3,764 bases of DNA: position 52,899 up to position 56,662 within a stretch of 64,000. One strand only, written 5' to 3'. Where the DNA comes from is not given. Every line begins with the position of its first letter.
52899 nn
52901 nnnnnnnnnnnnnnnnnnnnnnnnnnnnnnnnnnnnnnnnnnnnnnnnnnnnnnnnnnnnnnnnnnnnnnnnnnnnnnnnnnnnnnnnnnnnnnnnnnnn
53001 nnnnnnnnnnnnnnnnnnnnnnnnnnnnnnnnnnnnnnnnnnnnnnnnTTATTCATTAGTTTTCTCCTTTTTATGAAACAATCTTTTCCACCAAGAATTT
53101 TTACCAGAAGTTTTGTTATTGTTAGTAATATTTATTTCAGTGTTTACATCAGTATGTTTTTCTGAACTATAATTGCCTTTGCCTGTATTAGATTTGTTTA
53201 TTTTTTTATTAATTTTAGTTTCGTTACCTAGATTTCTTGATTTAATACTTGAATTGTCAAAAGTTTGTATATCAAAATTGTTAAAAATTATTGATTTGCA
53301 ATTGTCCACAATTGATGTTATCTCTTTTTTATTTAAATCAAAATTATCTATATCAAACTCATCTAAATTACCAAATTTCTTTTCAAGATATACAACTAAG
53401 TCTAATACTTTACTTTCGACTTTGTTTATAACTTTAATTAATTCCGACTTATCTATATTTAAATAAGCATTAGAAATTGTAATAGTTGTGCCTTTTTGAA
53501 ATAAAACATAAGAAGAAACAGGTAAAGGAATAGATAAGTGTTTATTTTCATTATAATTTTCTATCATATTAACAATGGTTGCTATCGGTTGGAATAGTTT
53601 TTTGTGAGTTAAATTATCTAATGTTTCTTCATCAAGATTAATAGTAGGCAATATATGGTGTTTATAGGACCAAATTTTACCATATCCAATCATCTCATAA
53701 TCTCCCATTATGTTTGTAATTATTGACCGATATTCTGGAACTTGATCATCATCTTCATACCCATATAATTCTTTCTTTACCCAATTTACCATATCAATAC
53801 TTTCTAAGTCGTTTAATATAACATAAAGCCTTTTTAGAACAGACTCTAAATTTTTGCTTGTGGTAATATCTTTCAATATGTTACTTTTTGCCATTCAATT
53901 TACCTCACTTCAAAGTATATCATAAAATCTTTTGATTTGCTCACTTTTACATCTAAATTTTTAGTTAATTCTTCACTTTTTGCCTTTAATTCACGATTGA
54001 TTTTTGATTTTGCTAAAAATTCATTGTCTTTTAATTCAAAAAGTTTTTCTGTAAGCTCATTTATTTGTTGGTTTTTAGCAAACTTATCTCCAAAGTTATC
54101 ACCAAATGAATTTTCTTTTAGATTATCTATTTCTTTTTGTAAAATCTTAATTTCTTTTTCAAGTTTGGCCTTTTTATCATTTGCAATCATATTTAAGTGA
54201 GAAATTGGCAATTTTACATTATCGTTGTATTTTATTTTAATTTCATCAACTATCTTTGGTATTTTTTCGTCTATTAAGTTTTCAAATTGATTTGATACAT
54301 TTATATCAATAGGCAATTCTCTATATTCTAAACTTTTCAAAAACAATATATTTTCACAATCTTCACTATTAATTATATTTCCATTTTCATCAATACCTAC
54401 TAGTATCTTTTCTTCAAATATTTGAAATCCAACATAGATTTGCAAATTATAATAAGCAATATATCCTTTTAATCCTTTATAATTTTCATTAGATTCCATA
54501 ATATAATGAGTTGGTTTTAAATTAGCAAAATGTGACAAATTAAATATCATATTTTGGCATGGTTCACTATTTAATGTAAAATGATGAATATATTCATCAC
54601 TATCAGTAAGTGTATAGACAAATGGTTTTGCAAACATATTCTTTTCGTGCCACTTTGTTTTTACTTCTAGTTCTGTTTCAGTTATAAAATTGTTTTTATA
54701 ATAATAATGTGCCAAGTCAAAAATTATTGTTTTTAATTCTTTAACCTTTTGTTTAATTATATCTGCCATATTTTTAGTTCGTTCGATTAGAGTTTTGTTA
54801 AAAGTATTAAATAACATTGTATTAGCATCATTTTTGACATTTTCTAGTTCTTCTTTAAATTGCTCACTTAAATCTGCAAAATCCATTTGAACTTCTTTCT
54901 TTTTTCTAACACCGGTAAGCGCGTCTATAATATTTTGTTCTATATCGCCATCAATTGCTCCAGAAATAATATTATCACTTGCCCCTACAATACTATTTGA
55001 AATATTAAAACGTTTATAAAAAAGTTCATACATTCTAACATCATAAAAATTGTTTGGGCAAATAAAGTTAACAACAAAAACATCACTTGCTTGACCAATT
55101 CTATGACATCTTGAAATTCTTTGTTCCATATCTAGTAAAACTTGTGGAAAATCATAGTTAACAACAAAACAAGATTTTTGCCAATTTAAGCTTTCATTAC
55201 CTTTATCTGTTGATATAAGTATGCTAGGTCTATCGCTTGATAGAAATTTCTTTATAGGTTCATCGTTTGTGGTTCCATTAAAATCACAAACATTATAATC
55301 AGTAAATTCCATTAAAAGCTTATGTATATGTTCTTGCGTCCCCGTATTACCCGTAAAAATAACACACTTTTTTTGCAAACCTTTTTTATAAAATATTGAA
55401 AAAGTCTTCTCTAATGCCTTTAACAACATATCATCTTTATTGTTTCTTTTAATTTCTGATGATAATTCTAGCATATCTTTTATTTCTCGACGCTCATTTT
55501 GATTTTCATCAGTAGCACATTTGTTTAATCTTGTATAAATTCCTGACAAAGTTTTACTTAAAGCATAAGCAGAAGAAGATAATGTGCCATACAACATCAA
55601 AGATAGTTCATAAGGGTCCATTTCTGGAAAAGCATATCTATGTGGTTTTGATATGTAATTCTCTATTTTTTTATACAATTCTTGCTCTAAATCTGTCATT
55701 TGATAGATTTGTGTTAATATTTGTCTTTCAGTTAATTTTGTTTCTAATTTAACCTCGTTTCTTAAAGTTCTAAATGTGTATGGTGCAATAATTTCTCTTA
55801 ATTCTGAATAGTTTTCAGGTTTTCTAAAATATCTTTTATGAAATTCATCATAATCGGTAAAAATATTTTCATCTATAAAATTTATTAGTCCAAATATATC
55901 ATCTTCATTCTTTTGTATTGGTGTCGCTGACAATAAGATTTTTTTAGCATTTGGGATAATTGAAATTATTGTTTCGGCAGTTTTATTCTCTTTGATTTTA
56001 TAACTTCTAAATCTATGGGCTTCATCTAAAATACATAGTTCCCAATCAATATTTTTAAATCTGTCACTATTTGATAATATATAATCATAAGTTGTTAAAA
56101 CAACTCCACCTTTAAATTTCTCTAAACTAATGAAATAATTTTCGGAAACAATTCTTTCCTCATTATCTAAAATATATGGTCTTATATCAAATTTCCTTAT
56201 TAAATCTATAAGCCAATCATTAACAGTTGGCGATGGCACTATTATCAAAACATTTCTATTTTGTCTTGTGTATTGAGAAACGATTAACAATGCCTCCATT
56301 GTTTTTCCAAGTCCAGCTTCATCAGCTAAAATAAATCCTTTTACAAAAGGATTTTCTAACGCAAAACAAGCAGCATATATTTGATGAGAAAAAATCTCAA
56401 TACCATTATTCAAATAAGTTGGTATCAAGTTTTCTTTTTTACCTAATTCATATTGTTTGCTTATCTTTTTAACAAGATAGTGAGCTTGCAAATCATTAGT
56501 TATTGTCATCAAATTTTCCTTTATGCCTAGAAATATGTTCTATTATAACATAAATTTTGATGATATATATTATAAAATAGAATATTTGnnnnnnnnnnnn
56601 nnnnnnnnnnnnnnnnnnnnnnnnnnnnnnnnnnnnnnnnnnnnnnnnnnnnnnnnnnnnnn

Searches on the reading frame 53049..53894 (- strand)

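Call 3: search_protein_families(library=pfam, proteins=[window:53049-53894:-], max_evalue=0.01)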
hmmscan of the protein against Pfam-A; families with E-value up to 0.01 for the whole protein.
window:53049-53894:- (281 aa): 1 family
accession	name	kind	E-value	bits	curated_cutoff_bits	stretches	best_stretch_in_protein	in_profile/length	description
PF18864.6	AbiTii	-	3.9e-30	105.9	27.6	1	5-195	5-186/189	AbiTii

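Call 4: search_protein_families(library=padloc, proteins=[window:53049-53894:-], max_evalue=0.01)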
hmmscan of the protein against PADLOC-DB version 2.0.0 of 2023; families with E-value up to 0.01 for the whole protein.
window:53049-53894:- (281 aa): 1 family
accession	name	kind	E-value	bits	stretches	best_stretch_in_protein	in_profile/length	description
PDLC02334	AbiTii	-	1.8e-31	107.9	1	5-192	5-179/185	AbiTii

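Call 5: search_protein_families(library=ncbifam, proteins=[window:53049-53894:-], max_evalue=0.01)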
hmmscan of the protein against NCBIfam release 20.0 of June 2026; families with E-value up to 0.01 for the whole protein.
window:53049-53894:- (281 aa): 0 families

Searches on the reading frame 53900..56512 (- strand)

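Call 3: search_protein_families(library=pfam, proteins=[window:53900-56512:-], max_evalue=0.01)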
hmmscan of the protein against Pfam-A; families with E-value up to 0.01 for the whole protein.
window:53900-56512:- (870 aa): 5 families
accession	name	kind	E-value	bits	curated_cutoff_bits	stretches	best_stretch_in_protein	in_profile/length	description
PF00176.29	SNF2-rel_dom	-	4.6e-41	141.3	24.9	1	48-297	6-252/290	SNF2-related domain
PF00270.35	DEAD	-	1.1e-11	45.2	26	1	60-204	17-165/167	DEAD/DEAH box helicase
PF00271.37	Helicase_C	-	8.8e-11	42.5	23.5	1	371-473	10-110/110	Helicase conserved C-terminal domain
PF13872.12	AAA_34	-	1.6e-06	27.7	27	1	50-200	53-226/306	P-loop containing NTP hydrolase pore-1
PF18766.7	SWI2_SNF2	-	0.00012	22.2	26.7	1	130-211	89-169/221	SWI2/SNF2 ATPase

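Call 4: search_protein_families(library=padloc, proteins=[window:53900-56512:-], max_evalue=0.01)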
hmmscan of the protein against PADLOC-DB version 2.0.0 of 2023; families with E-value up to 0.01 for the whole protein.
window:53900-56512:- (870 aa): 36 families (the best 25 are shown)
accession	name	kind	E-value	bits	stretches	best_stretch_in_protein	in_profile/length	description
PDLC02619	DrmD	-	1.6e-98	328.9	3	26-332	19-326/872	DrmD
PDLC02500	BrxHI|BrxHII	-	2e-41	140.5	2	331-713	430-807/933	BrxHI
PDLC02843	DpdE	-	4.4e-32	109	2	31-229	150-330/1091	DpdE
PDLC02840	DpdE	-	1.4e-29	101.1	2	30-287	150-384/1091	DpdE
PDLC00659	HmaA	-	6.2e-29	98.5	2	38-289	103-353/1176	SNF2 helicase / DEAD-box helicase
PDLC02623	DrmD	-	4.9e-28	95.4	3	246-567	386-716/1040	DrmD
PDLC02842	DpdE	-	9.6e-26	87.7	2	29-287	693-956/1176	DpdE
PDLC02846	DpdE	-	1.2e-25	87.6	2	38-242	161-366/1034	DpdE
PDLC02621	DrmD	-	1.6e-25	87.5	2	328-562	468-721/1040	DrmD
PDLC02620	DrmD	-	1.8e-25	87.1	2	365-534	466-636/1060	DrmD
PDLC02504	BrxHI|BrxHII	-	1.9e-24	83.7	2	61-228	130-305/971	BrxHII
PDLC00632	ZorD1|ZorD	-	1e-19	68.1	2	136-519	717-1090/1101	"SWI2/SNF2 helicase, Mrr-like nuclease"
PDLC02845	DpdE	-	4.2e-19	65.9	1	59-281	864-1079/1293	DpdE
PDLC02844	DpdE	-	5e-19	65.7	2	33-218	147-325/1074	DpdE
PDLC02193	PLD_Helicase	-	1e-15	55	2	407-525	719-850/905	-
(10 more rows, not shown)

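Call 5: search_protein_families(library=ncbifam, proteins=[window:53900-56512:-], max_evalue=0.01)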
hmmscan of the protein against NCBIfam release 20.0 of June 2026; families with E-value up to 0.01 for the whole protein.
window:53900-56512:- (870 aa): 14 families
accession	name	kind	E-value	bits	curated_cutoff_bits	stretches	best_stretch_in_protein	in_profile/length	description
NF038318.1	DISARM_DrmD_b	equivalog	9.9e-97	325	950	3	26-332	16-323/868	DISARM system SNF2-like helicase DrmD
NF041062.1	DpdE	equivalog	3.3e-43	147.8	500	2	36-229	150-330/1048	protein DpdE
NF038317.1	DISARM_DrmD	equivalog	7.6e-37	127.1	610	2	36-362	104-441/1021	DISARM system SNF2-like helicase DrmD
NF003426.0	PRK04914.1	equivalog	9.6e-37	126.7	576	1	35-589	149-700/959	RNA polymerase-associated protein RapA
NF042964.1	phospholipD_antiphage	equivalog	6.3e-27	94.3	1100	2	59-215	251-427/895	phospholipase D-like domain-containing anti-phage protein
NF058637.1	helic_SCO1167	equivalog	3.2e-15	55.3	1200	2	60-236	491-660/932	SCO1167/SCO6262 family helicase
NF041790.1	anti-phage_ZorD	equivalog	8.9e-15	53.7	1500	2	136-289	705-863/1035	type I Zorya anti-phage system protein ZorD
NF053675.1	pilus_reg_Snf2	equivalog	2.2e-13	49.2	1100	1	59-257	605-789/1029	pilus expression-regulating Snf2 family helicase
TIGR04095.1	dnd_restrict_1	equivalog_domain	6.5e-05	22.1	600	1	61-199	28-169/451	DNA phosphorothioation system restriction enzyme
NF008642.0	PRK11634.1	equivalog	0.0015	17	989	1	402-477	266-344/628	DEAD/DEAH family ATP-dependent RNA helicase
NF053631.1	RNA_helic_CshA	equivalog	0.0016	17.4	646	1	420-556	280-406/434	degradosome RNA helicase CshA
NF003419.0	PRK04837.1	equivalog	0.0023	16.7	588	1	381-491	257-367/424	ATP-dependent RNA helicase RhlB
NF053711.1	RNA_heli_RhlE1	exception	0.0027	16.5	750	1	420-478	287-344/434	RNA helicase RhlE1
NF053636.1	DDHlcsCsdAPsy1082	equivalog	0.0034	16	890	0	428-476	293-341/512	DEAD/DEAH box helicase CsdA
